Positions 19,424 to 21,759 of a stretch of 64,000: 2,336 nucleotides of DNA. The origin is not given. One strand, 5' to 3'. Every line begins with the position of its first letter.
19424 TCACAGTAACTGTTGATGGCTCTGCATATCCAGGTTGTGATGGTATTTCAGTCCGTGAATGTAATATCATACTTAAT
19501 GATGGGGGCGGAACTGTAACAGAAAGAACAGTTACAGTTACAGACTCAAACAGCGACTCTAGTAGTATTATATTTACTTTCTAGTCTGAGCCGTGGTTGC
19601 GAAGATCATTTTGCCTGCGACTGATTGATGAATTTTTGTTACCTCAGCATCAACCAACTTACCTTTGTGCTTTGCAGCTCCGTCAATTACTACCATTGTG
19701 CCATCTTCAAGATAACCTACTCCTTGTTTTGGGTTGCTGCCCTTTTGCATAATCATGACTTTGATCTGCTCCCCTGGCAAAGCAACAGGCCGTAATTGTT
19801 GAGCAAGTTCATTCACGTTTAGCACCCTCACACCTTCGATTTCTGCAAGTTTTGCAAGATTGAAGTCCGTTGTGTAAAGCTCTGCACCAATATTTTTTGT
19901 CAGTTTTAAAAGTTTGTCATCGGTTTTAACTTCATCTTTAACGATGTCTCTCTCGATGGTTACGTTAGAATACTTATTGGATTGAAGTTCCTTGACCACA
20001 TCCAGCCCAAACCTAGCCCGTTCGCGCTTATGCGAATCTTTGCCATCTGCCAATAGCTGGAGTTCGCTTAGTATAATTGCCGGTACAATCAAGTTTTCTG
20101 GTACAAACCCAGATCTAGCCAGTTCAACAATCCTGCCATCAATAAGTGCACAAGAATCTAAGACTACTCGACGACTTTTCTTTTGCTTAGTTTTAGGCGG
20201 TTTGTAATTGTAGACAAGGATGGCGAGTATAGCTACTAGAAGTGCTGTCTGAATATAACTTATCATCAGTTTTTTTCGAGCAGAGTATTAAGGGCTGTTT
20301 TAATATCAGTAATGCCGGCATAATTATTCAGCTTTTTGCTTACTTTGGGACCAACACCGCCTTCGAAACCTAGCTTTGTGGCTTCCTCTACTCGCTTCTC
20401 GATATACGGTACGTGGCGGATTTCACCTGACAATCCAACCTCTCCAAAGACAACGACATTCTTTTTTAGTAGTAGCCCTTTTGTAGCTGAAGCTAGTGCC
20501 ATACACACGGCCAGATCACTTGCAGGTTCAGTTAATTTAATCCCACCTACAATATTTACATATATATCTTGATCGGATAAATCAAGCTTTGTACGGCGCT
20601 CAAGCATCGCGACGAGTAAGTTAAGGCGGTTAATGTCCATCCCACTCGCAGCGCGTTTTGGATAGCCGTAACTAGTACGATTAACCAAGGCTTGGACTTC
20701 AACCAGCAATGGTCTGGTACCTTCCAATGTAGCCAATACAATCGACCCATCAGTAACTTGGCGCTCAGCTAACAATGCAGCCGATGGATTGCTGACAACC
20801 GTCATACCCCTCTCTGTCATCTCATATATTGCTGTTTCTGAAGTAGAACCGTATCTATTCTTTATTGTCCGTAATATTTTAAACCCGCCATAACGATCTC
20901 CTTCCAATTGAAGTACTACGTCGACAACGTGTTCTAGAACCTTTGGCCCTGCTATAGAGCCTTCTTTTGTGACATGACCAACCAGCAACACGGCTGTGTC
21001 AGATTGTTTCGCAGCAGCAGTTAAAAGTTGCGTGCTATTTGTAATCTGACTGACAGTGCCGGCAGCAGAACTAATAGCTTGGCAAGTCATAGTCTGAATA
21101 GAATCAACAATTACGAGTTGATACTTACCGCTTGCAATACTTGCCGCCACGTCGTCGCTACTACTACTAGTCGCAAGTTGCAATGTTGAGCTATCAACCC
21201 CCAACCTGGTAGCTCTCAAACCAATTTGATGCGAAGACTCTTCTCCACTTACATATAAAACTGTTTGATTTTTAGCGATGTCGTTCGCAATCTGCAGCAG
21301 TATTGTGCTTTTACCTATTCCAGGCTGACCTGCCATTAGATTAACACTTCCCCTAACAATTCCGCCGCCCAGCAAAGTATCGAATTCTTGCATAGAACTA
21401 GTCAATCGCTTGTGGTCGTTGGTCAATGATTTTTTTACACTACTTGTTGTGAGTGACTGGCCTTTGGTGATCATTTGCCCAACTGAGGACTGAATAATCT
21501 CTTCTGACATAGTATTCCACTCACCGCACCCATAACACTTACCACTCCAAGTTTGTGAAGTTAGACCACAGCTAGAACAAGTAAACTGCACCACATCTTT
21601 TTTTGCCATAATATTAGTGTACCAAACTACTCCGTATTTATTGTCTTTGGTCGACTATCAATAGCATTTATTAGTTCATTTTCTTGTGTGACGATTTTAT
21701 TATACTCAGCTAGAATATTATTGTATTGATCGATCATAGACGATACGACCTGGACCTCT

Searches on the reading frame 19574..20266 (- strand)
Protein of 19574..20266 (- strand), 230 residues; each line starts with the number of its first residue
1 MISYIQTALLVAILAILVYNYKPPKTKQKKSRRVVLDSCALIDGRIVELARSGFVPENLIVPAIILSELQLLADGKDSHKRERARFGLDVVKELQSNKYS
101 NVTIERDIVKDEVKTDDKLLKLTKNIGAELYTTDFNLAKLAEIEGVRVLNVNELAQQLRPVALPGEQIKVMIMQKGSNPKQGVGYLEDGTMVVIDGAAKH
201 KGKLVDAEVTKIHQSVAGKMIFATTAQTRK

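Call 8: search_protein_families(library=ncbifam, proteins=[window:19574-20266:-])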
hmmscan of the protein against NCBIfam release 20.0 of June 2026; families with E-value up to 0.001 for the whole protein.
window:19574-20266:- (230 aa): 1 family
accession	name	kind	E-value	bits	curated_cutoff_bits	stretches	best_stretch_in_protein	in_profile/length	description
NF010335.0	PRK13764.1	equivalog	2e-06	26.6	340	1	31-195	3-177/613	ATPase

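Call 18: search_protein_families(library=pfam, proteins=[window:19574-20266:-], max_evalue=0.001)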
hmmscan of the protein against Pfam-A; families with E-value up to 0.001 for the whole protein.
window:19574-20266:- (230 aa): 1 family
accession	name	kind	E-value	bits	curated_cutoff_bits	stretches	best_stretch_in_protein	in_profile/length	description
PF01938.26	TRAM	-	1.7e-06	28.2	21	1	164-214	4-53/61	TRAM domain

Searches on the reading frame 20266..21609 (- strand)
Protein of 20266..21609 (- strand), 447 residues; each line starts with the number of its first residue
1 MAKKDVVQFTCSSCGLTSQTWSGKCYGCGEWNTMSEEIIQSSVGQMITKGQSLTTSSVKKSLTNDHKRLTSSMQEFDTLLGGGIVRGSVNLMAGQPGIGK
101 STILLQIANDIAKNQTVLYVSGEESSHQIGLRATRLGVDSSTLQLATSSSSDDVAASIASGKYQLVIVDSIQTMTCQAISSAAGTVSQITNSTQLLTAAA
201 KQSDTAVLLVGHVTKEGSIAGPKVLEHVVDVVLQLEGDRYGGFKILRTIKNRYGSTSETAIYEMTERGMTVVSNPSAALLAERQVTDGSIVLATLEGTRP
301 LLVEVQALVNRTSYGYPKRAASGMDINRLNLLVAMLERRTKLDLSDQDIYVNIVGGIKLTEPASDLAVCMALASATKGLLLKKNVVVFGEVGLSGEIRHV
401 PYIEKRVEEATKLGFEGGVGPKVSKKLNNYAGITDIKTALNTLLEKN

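Call 8: search_protein_families(library=ncbifam, proteins=[window:20266-21609:-])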
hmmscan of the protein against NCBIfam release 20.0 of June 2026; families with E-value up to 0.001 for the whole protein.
window:20266-21609:- (447 aa): 23 families
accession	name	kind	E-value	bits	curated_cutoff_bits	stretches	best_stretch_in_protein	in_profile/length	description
TIGR00416.1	sms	equivalog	3.5e-151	504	403.05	1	1-434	1-443/454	DNA repair protein RadA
NF006799.0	PRK09302.1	equivalog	1.4e-12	46.9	408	1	56-141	242-328/515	circadian clock protein KaiC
TIGR03881.1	KaiC_arch_4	hypoth_equivalog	6.3e-12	45.7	247.8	1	67-186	1-105/231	KaiC domain-containing protein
TIGR02237.1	recomb_radB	equivalog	1.1e-11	45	172.4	1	77-269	2-209/210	DNA repair and recombination protein RadB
TIGR02902.1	spore_lonB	equivalog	1.6e-11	43.6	723.3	1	329-422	409-502/531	ATP-dependent protease LonB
TIGR02903.1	spore_lon_C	equivalog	5.8e-11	41.6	678.8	1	333-437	497-600/615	Lon family ATP-dependent protease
NF006861.0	PRK09361.1-1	equivalog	8.6e-11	41.8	278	1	68-273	4-231/235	DNA repair and recombination protein RadB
TIGR03600.1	phage_DnaB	exception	3.2e-09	36.3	498.65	1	67-144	175-255/421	phage replicative helicase, DnaB family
TIGR00665.1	DnaB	equivalog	2.2e-07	30.1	385.25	1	61-148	168-260/435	replicative DNA helicase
TIGR00764.1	lon_rel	equivalog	5.1e-07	28.7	516.6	1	332-422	470-561/608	ATP-dependent protease LonB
TIGR03877.1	thermo_KaiC_1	hypoth_equivalog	5.9e-07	29.2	307.25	1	67-139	2-75/238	KaiC domain-containing protein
TIGR03880.1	KaiC_arch_3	hypoth_equivalog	5.8e-06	26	249.45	1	75-140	4-70/224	KaiC domain-containing protein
NF005852.0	PRK07773.1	equivalog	1.3e-05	23.7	780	1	68-132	199-264/886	replicative DNA helicase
TIGR02655.1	circ_KaiC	equivalog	1.7e-05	23.7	546.25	1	66-143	242-320/484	circadian clock protein KaiC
NF004723.0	PRK06067.1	subfamily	2e-05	24.2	194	1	64-137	11-85/243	flagellar accessory protein FlaH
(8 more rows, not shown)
